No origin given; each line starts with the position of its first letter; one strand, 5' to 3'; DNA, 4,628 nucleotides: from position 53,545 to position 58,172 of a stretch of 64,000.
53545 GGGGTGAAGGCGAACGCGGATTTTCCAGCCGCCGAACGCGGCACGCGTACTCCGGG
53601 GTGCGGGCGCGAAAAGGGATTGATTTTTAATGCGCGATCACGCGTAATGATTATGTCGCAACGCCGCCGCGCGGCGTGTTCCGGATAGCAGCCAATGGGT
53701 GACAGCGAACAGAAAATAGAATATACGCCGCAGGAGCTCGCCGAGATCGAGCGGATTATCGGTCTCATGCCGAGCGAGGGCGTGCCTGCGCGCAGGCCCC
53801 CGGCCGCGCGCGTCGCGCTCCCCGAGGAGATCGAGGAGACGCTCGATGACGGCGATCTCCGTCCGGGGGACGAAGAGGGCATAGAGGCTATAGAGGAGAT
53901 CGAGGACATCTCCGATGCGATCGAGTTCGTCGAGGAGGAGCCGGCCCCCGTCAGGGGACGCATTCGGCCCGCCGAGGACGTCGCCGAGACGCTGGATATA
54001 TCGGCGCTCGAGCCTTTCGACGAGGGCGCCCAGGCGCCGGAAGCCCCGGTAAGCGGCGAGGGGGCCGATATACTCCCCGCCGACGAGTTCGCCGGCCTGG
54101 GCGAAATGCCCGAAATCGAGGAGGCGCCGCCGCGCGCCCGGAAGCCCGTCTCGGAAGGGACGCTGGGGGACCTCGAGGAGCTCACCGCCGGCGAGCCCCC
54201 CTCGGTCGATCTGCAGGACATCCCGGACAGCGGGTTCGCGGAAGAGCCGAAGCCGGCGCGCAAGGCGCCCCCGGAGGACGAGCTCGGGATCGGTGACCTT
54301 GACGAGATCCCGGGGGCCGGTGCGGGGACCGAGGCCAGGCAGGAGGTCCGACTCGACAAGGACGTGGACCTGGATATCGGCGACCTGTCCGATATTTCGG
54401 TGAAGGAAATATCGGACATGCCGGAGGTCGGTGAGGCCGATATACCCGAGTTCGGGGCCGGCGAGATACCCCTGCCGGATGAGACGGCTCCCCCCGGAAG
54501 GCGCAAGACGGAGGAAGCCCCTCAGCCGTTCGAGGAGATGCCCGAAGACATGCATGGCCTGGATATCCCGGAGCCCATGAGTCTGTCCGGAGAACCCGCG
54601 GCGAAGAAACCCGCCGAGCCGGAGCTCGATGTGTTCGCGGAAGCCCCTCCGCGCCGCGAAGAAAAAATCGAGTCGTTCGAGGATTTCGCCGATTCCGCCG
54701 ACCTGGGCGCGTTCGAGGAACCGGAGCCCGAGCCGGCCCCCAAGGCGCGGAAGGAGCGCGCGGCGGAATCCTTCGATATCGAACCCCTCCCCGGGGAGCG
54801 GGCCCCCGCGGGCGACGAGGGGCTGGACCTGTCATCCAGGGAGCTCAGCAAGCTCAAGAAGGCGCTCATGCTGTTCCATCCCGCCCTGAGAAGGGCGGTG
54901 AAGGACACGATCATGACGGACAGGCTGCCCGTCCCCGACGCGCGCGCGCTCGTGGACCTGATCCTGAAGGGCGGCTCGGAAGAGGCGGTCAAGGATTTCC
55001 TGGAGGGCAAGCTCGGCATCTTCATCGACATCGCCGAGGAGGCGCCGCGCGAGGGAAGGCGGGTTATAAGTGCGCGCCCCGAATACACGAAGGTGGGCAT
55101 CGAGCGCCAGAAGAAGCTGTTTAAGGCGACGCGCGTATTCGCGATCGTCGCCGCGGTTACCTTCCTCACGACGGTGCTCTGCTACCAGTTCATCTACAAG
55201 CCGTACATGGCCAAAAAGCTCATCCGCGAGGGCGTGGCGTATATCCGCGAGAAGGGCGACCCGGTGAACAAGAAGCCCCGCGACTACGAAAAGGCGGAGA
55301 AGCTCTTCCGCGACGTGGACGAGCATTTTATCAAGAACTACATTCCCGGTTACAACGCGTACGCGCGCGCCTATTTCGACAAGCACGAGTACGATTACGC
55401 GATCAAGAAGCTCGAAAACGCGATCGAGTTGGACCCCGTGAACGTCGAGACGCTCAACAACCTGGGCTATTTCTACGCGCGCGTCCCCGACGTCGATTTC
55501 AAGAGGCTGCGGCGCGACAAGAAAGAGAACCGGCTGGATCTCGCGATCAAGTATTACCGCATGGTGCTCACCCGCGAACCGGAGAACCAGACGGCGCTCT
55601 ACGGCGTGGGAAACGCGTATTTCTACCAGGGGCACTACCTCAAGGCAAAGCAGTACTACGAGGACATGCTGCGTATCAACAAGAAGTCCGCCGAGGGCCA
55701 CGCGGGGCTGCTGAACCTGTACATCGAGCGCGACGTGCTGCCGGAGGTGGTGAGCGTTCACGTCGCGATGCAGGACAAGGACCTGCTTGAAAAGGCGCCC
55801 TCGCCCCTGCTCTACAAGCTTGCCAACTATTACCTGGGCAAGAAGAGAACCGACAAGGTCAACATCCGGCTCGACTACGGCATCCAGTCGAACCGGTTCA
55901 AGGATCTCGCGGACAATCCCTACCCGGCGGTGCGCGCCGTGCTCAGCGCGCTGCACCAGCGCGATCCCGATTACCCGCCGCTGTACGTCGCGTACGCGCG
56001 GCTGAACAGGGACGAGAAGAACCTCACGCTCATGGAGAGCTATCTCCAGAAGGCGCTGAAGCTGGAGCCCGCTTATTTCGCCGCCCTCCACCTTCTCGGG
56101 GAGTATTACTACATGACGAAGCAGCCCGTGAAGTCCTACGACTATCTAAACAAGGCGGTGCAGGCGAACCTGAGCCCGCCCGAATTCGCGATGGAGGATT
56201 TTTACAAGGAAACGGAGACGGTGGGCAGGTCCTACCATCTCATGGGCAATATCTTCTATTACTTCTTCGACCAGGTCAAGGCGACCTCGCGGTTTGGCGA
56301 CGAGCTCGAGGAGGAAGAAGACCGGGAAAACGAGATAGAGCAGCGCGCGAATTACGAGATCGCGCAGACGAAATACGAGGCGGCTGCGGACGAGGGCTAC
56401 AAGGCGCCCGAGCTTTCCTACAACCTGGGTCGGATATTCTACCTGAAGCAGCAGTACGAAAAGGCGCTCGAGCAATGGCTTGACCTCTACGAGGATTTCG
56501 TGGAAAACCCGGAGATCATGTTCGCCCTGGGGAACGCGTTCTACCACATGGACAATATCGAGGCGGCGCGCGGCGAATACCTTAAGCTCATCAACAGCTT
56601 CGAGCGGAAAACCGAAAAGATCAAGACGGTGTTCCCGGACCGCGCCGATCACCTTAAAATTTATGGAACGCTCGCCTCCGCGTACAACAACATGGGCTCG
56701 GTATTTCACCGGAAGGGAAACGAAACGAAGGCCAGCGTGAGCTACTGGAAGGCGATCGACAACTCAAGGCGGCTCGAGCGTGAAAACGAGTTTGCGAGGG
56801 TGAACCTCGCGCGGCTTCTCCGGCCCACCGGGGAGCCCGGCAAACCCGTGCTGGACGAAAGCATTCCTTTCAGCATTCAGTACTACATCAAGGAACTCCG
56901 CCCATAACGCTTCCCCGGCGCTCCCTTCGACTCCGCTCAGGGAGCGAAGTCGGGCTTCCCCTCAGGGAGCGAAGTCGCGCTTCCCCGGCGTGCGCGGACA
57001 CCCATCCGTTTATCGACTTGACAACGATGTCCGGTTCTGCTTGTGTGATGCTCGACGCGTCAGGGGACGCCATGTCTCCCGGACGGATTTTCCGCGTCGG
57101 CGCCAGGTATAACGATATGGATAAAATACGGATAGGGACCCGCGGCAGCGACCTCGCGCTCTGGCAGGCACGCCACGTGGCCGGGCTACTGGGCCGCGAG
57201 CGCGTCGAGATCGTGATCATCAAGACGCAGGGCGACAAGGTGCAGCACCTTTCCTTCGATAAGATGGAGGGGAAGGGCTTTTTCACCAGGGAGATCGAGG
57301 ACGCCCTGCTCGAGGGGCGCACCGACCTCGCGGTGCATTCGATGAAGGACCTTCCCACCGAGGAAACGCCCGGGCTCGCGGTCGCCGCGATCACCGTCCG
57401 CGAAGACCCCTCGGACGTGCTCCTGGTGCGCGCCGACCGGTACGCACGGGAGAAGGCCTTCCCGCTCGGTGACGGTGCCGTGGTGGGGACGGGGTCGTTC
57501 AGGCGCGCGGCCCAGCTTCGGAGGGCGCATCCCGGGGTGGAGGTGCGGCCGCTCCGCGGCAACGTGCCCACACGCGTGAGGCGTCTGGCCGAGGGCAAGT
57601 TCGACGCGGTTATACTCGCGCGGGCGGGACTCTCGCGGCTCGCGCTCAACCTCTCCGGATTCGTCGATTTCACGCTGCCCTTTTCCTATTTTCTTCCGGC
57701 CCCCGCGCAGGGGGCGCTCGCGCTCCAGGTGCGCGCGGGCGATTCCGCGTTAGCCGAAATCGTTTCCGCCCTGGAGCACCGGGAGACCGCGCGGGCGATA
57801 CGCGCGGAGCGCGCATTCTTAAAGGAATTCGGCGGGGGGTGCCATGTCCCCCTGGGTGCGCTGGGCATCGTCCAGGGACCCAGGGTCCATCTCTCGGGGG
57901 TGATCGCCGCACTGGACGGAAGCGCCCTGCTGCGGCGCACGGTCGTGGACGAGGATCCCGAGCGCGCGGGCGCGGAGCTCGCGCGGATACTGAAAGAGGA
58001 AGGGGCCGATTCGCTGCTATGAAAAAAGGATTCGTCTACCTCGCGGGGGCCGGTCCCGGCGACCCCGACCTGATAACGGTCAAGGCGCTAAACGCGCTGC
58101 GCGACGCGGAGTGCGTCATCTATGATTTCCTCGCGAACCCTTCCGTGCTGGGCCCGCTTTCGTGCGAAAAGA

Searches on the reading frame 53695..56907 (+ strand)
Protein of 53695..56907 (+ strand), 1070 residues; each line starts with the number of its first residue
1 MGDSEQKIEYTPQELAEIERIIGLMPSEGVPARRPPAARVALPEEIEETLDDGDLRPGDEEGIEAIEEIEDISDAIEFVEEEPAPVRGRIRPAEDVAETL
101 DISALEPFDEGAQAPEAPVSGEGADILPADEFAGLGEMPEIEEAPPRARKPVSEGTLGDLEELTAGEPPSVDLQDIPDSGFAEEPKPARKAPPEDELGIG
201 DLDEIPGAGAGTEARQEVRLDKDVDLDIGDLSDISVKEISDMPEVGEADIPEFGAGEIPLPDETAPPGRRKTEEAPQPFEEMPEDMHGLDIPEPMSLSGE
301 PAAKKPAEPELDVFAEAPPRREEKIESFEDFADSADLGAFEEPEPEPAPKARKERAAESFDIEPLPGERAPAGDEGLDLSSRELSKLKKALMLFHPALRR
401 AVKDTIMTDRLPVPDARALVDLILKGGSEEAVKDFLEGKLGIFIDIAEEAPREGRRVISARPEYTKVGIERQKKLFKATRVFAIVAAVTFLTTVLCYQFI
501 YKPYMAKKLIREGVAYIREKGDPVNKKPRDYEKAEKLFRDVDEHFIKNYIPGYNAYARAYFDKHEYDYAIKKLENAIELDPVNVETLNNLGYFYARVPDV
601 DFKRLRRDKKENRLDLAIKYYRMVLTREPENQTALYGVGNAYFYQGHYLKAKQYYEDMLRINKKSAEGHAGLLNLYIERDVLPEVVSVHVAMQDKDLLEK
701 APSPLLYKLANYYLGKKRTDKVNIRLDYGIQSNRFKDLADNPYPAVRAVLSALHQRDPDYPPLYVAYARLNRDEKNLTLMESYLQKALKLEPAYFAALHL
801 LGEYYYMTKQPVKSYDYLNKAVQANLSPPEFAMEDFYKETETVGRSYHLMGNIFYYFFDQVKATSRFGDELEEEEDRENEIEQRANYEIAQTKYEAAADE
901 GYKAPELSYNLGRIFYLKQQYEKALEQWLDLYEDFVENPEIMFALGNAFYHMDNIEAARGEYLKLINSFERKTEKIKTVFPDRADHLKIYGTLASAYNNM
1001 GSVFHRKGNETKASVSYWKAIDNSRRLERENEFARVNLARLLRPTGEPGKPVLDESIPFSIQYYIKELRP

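Call 45: search_protein_families(library=pfam, proteins=[window:53695-56907:+], max_evalue=0.00001)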
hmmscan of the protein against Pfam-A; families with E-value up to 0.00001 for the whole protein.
window:53695-56907:+ (1070 aa): 10 families
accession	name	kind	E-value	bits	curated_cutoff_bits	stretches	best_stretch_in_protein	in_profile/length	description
PF13432.12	TPR_16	-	1.7e-18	67.1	32.7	1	884-933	10-58/65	Tetratricopeptide repeat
PF13414.12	TPR_11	-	1.5e-16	60.2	26.8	1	558-596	2-40/42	TPR repeat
PF07719.23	TPR_2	-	4.6e-16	58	27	0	634-664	3-33/34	Tetratricopeptide repeat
PF00515.34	TPR_1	-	1.7e-14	53.4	27.8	0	634-663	3-32/34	Tetratricopeptide repeat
PF13431.12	TPR_17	-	2.9e-13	49.4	24.4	0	574-595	3-24/34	Tetratricopeptide repeat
PF14559.12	TPR_19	-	1.4e-12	48.2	25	0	611-670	4-63/68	Tetratricopeptide repeat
PF13428.12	TPR_14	-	2.8e-12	46.5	23.5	0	634-673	3-42/44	Tetratricopeptide repeat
PF13181.12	TPR_8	-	7.3e-10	38.7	25.7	0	634-664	3-33/34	Tetratricopeptide repeat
PF13424.12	TPR_12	-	1.7e-09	38.1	30.1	0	618-663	23-76/77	Tetratricopeptide repeat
PF23914.1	TPR_CcmH_CycH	-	1.4e-06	28.6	42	0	556-664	56-153/158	Cytochrome c-type biogenesis protein H TPR domain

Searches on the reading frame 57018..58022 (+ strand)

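Call 70: search_protein_families(library=pfam, proteins=[window:57018-58022:+], max_evalue=0.00001)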
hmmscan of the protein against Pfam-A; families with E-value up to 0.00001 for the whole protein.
window:57018-58022:+ (334 aa): 2 families
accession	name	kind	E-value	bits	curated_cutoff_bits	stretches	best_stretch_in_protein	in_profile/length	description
PF01379.25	Porphobil_deam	-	9.1e-71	238.1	22.1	1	37-246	1-206/207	Porphobilinogen deaminase, dipyromethane cofactor binding domain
PF03900.20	Porphobil_deamC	-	5.2e-14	52.8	26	1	260-326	3-73/74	Porphobilinogen deaminase, C-terminal domain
